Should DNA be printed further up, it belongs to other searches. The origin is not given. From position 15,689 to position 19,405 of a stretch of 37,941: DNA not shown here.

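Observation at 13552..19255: Candidate undescribed system: small 2-TM protein + catalytically degenerate isoprenyl-diphosphate-synthase-fold protein + 1138-aa kinase-like/pseudo-receiver giant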

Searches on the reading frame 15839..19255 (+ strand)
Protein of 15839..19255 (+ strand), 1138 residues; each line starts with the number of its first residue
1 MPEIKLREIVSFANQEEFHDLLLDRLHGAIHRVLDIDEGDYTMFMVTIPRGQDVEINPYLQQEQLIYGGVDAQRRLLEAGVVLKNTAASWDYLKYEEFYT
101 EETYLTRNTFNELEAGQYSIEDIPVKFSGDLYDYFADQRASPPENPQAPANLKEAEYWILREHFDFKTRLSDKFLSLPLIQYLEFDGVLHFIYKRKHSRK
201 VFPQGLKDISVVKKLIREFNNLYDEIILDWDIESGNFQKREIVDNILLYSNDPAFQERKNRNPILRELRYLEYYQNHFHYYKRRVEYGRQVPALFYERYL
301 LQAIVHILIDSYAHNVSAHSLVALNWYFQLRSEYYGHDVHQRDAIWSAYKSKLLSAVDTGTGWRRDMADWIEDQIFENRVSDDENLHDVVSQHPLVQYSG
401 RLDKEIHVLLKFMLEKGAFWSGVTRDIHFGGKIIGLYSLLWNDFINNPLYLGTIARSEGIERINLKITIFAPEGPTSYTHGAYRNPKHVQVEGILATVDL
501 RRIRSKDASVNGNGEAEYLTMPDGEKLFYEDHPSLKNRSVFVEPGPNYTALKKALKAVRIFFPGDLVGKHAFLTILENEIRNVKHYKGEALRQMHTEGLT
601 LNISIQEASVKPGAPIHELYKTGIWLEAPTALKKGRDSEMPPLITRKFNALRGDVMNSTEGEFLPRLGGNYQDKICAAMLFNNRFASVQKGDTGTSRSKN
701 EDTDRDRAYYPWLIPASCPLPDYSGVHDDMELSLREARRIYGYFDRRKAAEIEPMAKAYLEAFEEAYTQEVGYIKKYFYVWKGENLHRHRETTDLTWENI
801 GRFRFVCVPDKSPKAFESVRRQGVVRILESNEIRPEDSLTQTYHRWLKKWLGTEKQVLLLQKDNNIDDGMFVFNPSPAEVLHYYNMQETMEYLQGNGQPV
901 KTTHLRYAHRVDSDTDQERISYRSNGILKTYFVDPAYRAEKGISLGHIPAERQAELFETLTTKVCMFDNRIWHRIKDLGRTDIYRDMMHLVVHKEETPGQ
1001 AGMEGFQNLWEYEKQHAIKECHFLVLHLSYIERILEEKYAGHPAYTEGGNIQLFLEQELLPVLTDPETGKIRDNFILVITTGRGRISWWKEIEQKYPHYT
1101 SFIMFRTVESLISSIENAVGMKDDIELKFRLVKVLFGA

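Call 3: search_protein_families(library=pfam, proteins=[window:15839-19255:+], max_evalue=1)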
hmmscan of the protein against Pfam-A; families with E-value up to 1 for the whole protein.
window:15839-19255:+ (1138 aa): 0 families

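Call 4: search_protein_families(library=padloc, proteins=[window:15839-19255:+], max_evalue=1)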
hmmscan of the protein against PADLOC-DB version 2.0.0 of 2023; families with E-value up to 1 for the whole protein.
window:15839-19255:+ (1138 aa): 0 families

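Call 5: search_protein_families(library=ncbifam, proteins=[window:15839-19255:+], max_evalue=1)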
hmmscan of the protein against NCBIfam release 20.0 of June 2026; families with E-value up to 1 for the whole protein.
window:15839-19255:+ (1138 aa): 2 families
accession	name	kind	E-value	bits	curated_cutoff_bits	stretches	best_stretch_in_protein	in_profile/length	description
NF008436.0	PRK11278.1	equivalog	0.011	14.7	749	1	292-363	97-166/448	NADH-quinone oxidoreductase subunit NuoF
NF010120.0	PRK13596.1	equivalog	0.23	10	389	1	297-367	94-162/433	NADH-quinone oxidoreductase subunit NuoF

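Call 6: find_homologous_proteins(query=window:15839-19255:+)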
Query window:15839-19255:+ (1138 aa): 315 proteins with E <= 0.001 among 8000 candidates; the best 120 are listed.
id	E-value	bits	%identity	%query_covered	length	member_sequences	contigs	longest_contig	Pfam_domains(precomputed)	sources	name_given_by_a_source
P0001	0.0e+0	2424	91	100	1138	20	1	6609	-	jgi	-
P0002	0.0e+0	2263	85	100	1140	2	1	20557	-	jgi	-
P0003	1.1e-251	856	41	100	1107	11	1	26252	-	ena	-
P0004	1.2e-250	853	40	100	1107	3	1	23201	-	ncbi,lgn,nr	ncbi:MAG: hypothetical protein MRY78_03195 [Saprospiraceae bacterium]|nr:hypothetical protein [Sapro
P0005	3.4e-244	831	40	99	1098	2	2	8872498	-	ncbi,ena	-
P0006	8.2e-243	827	39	100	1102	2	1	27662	-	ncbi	ncbi:MAG: hypothetical protein AAF798_02830 [Bacteroidota bacterium]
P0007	3.6e-242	825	39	100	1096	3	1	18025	-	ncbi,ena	-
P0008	6.3e-242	824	39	100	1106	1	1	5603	-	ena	-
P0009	1.5e-241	823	40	100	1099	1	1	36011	-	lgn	-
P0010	5.1e-241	821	39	100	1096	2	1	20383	-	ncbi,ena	-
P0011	2.7e-239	815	40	100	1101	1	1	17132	-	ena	-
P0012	6.3e-239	814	40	99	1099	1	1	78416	-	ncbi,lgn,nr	ncbi:MAG: hypothetical protein DHS20C18_30680 [Saprospiraceae bacterium]|nr:MAG: hypothetical protei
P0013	3.9e-238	811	40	100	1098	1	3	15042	-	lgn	-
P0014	4.4e-238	811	39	100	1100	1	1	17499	-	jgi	jgi:hypothetical protein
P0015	2.2e-237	809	39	100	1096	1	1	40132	-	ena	-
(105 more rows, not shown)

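Call 16: find_related_loci(query=A1, collection=genome_contigs, flank=10000)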
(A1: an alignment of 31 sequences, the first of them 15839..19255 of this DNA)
Query A1 (1138 aa) in genome_contigs; peptide patterns used: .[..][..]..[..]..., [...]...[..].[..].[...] (x = any residue, [..] = any of these).
124 stretches matched a pattern; 103 encode a relative of the query (tblastn E <= 1e-3); the best 80 are kept; 78 distinct loci.
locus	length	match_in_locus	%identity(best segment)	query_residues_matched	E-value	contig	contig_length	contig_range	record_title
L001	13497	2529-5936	91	1-1138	0e+0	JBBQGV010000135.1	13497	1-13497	MAG: Chitinophagales bacterium isolate Co_metawrap_942 Cmw_942_k141_16163780_length_13497_cov_16.9952, whole genome shot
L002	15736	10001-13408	91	1-1138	0e+0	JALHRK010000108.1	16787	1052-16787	MAG: Saprospiraceae bacterium isolate maxbin.128_sub c_000000013577, whole genome shotgun sequence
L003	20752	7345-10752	89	1-1138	0e+0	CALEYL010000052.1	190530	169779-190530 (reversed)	MAG TPA_asm: uncultured Saprospiraceae bacterium isolate SRR6227243_bin.63_CONCOCT_v1.1_MAG genome assembly, contig: ERZ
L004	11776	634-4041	91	1-1138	0e+0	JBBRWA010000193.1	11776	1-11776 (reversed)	MAG: Chitinophagales bacterium isolate La3_metabat2.294 La3_metabat2.294_K_1392866_L_11776_cov_15.3561, whole genome sho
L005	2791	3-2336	91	359-1138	0e+0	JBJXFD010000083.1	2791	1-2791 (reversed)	MAG: Saprospiraceae bacterium isolate F1F2.bin.554 k127_9236921, whole genome shotgun sequence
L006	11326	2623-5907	40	5-1138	0e+0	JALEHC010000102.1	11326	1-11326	MAG: Saprospiraceae bacterium isolate HH_bin16 k97_14374, whole genome shotgun sequence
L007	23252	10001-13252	40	7-1138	0e+0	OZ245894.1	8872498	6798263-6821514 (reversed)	MAG: Saprospiraceae bacterium isolate 95635b9e-7190-4540-af38-e21a3cfd68f5 genome assembly, chromosome: 1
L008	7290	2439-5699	39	4-1138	0e+0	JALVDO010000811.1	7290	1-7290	MAG: Saprospiraceae bacterium isolate 134-614_metabat2_scaf2bin.036 134-614_scaffold_7571_c1, whole genome shotgun seque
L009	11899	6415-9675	39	4-1138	0e+0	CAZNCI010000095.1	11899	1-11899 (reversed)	MAG TPA_asm: uncultured Saprospiraceae bacterium isolate SRP163575_co1_370 genome assembly, contig: NODE_11846_length_11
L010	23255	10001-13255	40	7-1138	0e+0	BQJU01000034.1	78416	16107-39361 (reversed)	MAG: Saprospiraceae bacterium DHS20C18 DNA, sequence034, whole genome shotgun sequence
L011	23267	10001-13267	38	6-1138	0e+0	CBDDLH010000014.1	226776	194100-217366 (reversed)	MAG: Saprospiraceae bacterium isolate b9cdf043-2629-4f78-a2b9-f17c96e56062 genome assembly, contig: contig_14, whole gen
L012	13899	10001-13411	38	1-1138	0e+0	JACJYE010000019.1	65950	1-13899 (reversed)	MAG: Lewinellaceae bacterium isolate HK-STAS-BACT-30 HK-STAS-BACT-30_19, whole genome shotgun sequence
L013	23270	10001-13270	38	1-1138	0e+0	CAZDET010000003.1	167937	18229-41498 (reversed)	MAG TPA_asm: uncultured Saprospiraceae bacterium isolate SRP128890_co1_211 genome assembly, contig: NODE_92_length_16793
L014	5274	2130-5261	38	6-1095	0e+0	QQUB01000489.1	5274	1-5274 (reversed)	MAG: Bacteroidetes bacterium isolate BCD1 4304, whole genome shotgun sequence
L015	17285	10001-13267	38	3-1138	0e+0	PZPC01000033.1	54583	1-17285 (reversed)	MAG: Bacteroidetes bacterium isolate Spr20G08_bin78 NODE_389_length_54583_cov_212.551, whole genome shotgun sequence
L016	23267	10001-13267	37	3-1138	0e+0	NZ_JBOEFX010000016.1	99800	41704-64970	MAG: Lewinella sp. isolate PBSAbac2 PBSA13b_contig_456, whole genome shotgun sequence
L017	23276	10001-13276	37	3-1138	0e+0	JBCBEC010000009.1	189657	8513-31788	MAG: Bacteroidota bacterium isolate J06600_8 NODE_9_length_189657_cov_46.762739, whole genome shotgun sequence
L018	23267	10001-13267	37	3-1138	0e+0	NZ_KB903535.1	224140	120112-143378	Lewinella cohaerens DSM 23179 A3EUDRAFT_scaffold_12.13, whole genome shotgun sequence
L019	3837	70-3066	38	90-1138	0e+0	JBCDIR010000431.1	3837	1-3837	MAG: Bacteroidota bacterium isolate P01_H01_bin.184 k141_1832935_length_3837_cov_6.0000, whole genome shotgun sequence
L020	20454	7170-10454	41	5-1138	0e+0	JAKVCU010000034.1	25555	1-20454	MAG: Saprospiraceae bacterium isolate ALOHA_ZT_62 ZT-Saprospiraceae-3_34, whole genome shotgun sequence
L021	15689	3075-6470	35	2-1138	0e+0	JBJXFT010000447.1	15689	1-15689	MAG: Saprospiraceae bacterium isolate F1F2.bin.416 k127_4991358, whole genome shotgun sequence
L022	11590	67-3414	35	7-1138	0e+0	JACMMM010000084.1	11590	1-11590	MAG: Saprospiraceae bacterium isolate ES-bin-93 ES-bin-93-contig-k141_1300060, whole genome shotgun sequence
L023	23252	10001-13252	36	1-1138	0e+0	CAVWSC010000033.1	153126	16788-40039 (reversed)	MAG: Lewinellaceae bacterium isolate MFD03250.bin.1.64 genome assembly, contig: contig_4051, whole genome shotgun sequen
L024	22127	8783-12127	36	6-1138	0e+0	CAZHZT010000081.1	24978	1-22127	MAG TPA_asm: uncultured Saprospiraceae bacterium isolate SRP141376_co5_174 genome assembly, contig: NODE_4705_length_249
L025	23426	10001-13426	37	7-1138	0e+0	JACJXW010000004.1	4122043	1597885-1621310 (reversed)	MAG: Lewinellaceae bacterium isolate HK-STAS-BACT-22 HK-STAS-BACT-22_4, whole genome shotgun sequence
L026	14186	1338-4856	35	1-1138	0e+0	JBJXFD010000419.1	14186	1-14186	MAG: Saprospiraceae bacterium isolate F1F2.bin.554 k127_587005, whole genome shotgun sequence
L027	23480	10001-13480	35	5-1138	0e+0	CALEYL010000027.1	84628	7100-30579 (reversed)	MAG TPA_asm: uncultured Saprospiraceae bacterium isolate SRR6227243_bin.63_CONCOCT_v1.1_MAG genome assembly, contig: ERZ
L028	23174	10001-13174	35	5-1138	0e+0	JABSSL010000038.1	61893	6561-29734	MAG: Saprospiraceae bacterium isolate DT_111 DT-Saprospiraceae-2_scaffold_38, whole genome shotgun sequence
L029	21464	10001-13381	34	5-1138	0e+0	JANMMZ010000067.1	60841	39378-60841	MAG: Saprospiraceae bacterium isolate OTE_58_metabat_412 OTE_58_k141_6729245, whole genome shotgun sequence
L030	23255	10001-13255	40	7-1138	0e+0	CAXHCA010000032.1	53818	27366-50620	MAG TPA_asm: uncultured Saprospiraceae bacterium isolate SRR12479962_binner123_Refined_1 genome assembly, contig: ERZ487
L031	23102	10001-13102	34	6-1138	2e-180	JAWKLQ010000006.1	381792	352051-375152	MAG: Saprospiraceae bacterium isolate AC1.92 AC1.92.fa-6, whole genome shotgun sequence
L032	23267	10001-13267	39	6-1138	0e+0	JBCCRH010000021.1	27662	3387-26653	MAG: Bacteroidota bacterium isolate P01_D01_bin.26 k141_2611178_length_27662_cov_24.5081, whole genome shotgun sequence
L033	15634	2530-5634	35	6-1138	1e-175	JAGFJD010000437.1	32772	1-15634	MAG: Phaeodactylibacter sp. isolate mag.14 k127_2039064, whole genome shotgun sequence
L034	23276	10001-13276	37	3-1138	0e+0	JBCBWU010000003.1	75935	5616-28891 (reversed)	MAG: Bacteroidota bacterium isolate J06649_1 NODE_3_length_75935_cov_5.932466, whole genome shotgun sequence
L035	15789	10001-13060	33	1-1138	1e-170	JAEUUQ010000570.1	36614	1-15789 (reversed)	MAG: Saprospiraceae bacterium isolate new MAG-359 k141_1048050, whole genome shotgun sequence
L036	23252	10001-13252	35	1-1138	0e+0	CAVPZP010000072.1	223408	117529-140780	MAG: Lewinellaceae bacterium isolate MFD03250.bin.2.16 genome assembly, contig: contig_8272, whole genome shotgun sequen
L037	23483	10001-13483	32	7-1138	3e-169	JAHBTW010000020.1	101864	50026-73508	MAG: Saprospiraceae bacterium isolate ACE_BAC21 BAC21_20, whole genome shotgun sequence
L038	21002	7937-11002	34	6-1138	2e-174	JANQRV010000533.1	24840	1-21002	MAG: Saprospiraceae bacterium isolate IP29b_bin.78 k99_702955, whole genome shotgun sequence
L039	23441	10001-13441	33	6-1138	2e-167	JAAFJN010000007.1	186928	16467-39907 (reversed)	MAG: Chitinophagales bacterium isolate bin49.metabat.b7b8b9.064 WN_Chitinophagales_10_scaffold_7, whole genome shotgun s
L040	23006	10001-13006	34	17-1138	1e-163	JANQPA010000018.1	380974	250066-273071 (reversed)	MAG: Saprospiraceae bacterium isolate IP29b_bin.15 k99_771464, whole genome shotgun sequence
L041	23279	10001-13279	37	1-1138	0e+0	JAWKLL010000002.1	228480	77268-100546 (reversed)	MAG: Saprospiraceae bacterium isolate AC1.166 AC1.166.fa-2, whole genome shotgun sequence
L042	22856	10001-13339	32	18-1138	1e-160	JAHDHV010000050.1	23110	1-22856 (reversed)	MAG: Bacteroidetes bacterium isolate MAG-78 RZ_6213, whole genome shotgun sequence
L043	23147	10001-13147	33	2-1138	7e-156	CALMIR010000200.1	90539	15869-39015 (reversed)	MAG TPA_asm: uncultured Saprospirales bacterium isolate SRR2107183_bin.93_CONCOCT_v1.1_MAG genome assembly, contig: ERZ7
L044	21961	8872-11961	32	4-1138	7e-154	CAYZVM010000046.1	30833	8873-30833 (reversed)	MAG TPA_asm: uncultured Saprospiraceae bacterium isolate SRP329715_co2_43 genome assembly, contig: NODE_3079_length_3083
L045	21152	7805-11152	31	6-1138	5e-159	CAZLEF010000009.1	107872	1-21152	MAG TPA_asm: uncultured Lewinella sp. isolate SRP329715_co2_34 genome assembly, contig: NODE_373_length_107872_cov_9.815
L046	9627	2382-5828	34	17-1138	8e-151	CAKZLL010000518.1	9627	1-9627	MAG TPA_asm: uncultured Saprospiraceae bacterium isolate ERR2094173_bin.102_CONCOCT_v1.1_MAG genome assembly, contig: ER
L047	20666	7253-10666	31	6-1138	3e-161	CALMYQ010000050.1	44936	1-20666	MAG TPA_asm: uncultured Lewinella sp. isolate SRR2107183_bin.65_CONCOCT_v1.1_MAG genome assembly, contig: ERZ794926.464,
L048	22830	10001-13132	32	2-1138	4e-145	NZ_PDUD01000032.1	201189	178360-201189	Flavilitoribacter nigricans DSM 23189 = NBRC 102662 contig32, whole genome shotgun sequence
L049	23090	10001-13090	32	17-1138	6e-143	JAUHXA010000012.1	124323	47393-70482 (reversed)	MAG: Bacteroidia bacterium isolate 2_bin.42 NODE_205_length_124323_cov_54.716344, whole genome shotgun sequence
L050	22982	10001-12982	32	60-1138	1e-142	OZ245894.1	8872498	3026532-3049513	MAG: Saprospiraceae bacterium isolate 95635b9e-7190-4540-af38-e21a3cfd68f5 genome assembly, chromosome: 1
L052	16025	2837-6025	32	2-1138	4e-141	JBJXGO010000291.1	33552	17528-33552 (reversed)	MAG: Saprospiraceae bacterium isolate F1F2.bin.255 k127_1714637, whole genome shotgun sequence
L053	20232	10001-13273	36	3-1138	0e+0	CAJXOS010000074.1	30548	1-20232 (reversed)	MAG TPA_asm: uncultured Lewinella sp. isolate SRR3880208_bin.3_MetaBAT_v2.12.1_MAG genome assembly, contig: NODE_214_len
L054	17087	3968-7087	31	14-1138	4e-137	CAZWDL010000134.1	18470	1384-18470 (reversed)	MAG TPA_asm: uncultured Saprospiraceae bacterium isolate SRP141376_co3_88 genome assembly, contig: NODE_8137_length_1847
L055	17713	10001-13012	31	1-1138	7e-136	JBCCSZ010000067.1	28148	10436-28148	MAG: Bacteroidota bacterium isolate P01_D01_bin.68 k141_803571_length_28148_cov_17.5359, whole genome shotgun sequence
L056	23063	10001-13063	34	18-1138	1e-170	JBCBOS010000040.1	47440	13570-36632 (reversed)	MAG: Bacteroidota bacterium isolate J06633_12 NODE_40_length_47440_cov_11.817051, whole genome shotgun sequence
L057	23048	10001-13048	30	16-1138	3e-134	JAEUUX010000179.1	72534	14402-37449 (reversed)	MAG: Chitinophagales bacterium isolate new MAG-366 k141_3737653, whole genome shotgun sequence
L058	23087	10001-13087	30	17-1138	6e-140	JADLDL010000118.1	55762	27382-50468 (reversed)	MAG: Saprospiraceae bacterium isolate SJ275 c_000000359606, whole genome shotgun sequence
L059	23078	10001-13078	30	18-1138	7e-131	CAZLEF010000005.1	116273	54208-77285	MAG TPA_asm: uncultured Lewinella sp. isolate SRP329715_co2_34 genome assembly, contig: NODE_326_length_116273_cov_8.914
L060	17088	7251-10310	34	7-1138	4e-169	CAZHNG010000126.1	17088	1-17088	MAG TPA_asm: uncultured Saprospiraceae bacterium isolate SRP141376_co5_359 genome assembly, contig: NODE_8177_length_170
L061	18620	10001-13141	32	7-1138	3e-146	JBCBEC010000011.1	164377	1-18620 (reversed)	MAG: Bacteroidota bacterium isolate J06600_8 NODE_11_length_164377_cov_42.703914, whole genome shotgun sequence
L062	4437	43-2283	33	303-1138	1e-117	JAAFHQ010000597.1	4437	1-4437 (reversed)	MAG: Chitinophagales bacterium isolate bin81.metabat.ball.237 WN_Chitinophagales_8_scaffold_598, whole genome shotgun se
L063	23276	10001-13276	30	7-1138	3e-142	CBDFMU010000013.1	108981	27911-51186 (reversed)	MAG: Saprospiraceae bacterium isolate 2bb11230-de7c-4cce-a1f2-954a5a632dfb genome assembly, contig: contig_13, whole gen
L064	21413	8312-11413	31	7-1138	4e-144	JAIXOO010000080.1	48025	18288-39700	MAG: Saprospiraceae bacterium isolate C1_MAG_00026 C1_MAG_00026_000000000393, whole genome shotgun sequence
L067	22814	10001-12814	28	278-1138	9e-96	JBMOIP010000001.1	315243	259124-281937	MAG: Bacteroidales bacterium isolate Deming_bin.452 contig9, whole genome shotgun sequence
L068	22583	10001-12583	30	267-1138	7e-91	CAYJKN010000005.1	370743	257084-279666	MAG TPA_asm: uncultured Ignavibacteriaceae bacterium isolate ERP124720_co1_90 genome assembly, contig: NODE_28_length_37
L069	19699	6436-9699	38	1-1138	0e+0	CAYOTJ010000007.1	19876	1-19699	MAG TPA_asm: uncultured Saprospiraceae bacterium isolate binchicken_co263_21 genome assembly, contig: NODE_1908_length_1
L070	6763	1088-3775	28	297-1138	1e-89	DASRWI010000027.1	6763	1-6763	MAG TPA_asm: Ignavibacteriaceae bacterium isolate SMAG_U10649 k141_33518, whole genome shotgun sequence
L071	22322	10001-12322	30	303-1138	1e-87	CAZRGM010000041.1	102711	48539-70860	MAG TPA_asm: uncultured Eubacteriales bacterium isolate SRP067234_co1_329 genome assembly, contig: k99_695289, whole gen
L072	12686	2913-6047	33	3-1138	5e-166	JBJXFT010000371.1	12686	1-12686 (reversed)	MAG: Saprospiraceae bacterium isolate F1F2.bin.416 k127_8729871, whole genome shotgun sequence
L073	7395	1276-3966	29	296-1138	4e-86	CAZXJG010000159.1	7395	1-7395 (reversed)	MAG TPA_asm: uncultured Melioribacteraceae bacterium isolate binchicken_co159_36 genome assembly, contig: NODE_4877_leng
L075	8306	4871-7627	28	291-1138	3e-84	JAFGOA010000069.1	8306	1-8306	MAG: Promethearchaeota archaeon isolate Zod_Metabat.578 k87_2892025, whole genome shotgun sequence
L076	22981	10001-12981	34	41-1138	2e-83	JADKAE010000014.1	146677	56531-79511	MAG: Saprospiraceae bacterium isolate Lyne_18-Q3-R50-59_MAXAC.376 tig00012814-815430-2277360, whole genome shotgun seque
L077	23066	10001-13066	26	174-1138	9e-79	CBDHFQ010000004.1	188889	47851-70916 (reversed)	MAG: Bacteroidia bacterium isolate 25d22b30-7bab-4f40-8331-5cd9055c56ff genome assembly, contig: contig_4, whole genome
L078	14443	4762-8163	34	7-1138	8e-178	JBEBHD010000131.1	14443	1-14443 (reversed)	MAG: Saprospiraceae bacterium isolate ATF_13 NODE_1924_length_14443_cov_4.499233, whole genome shotgun sequence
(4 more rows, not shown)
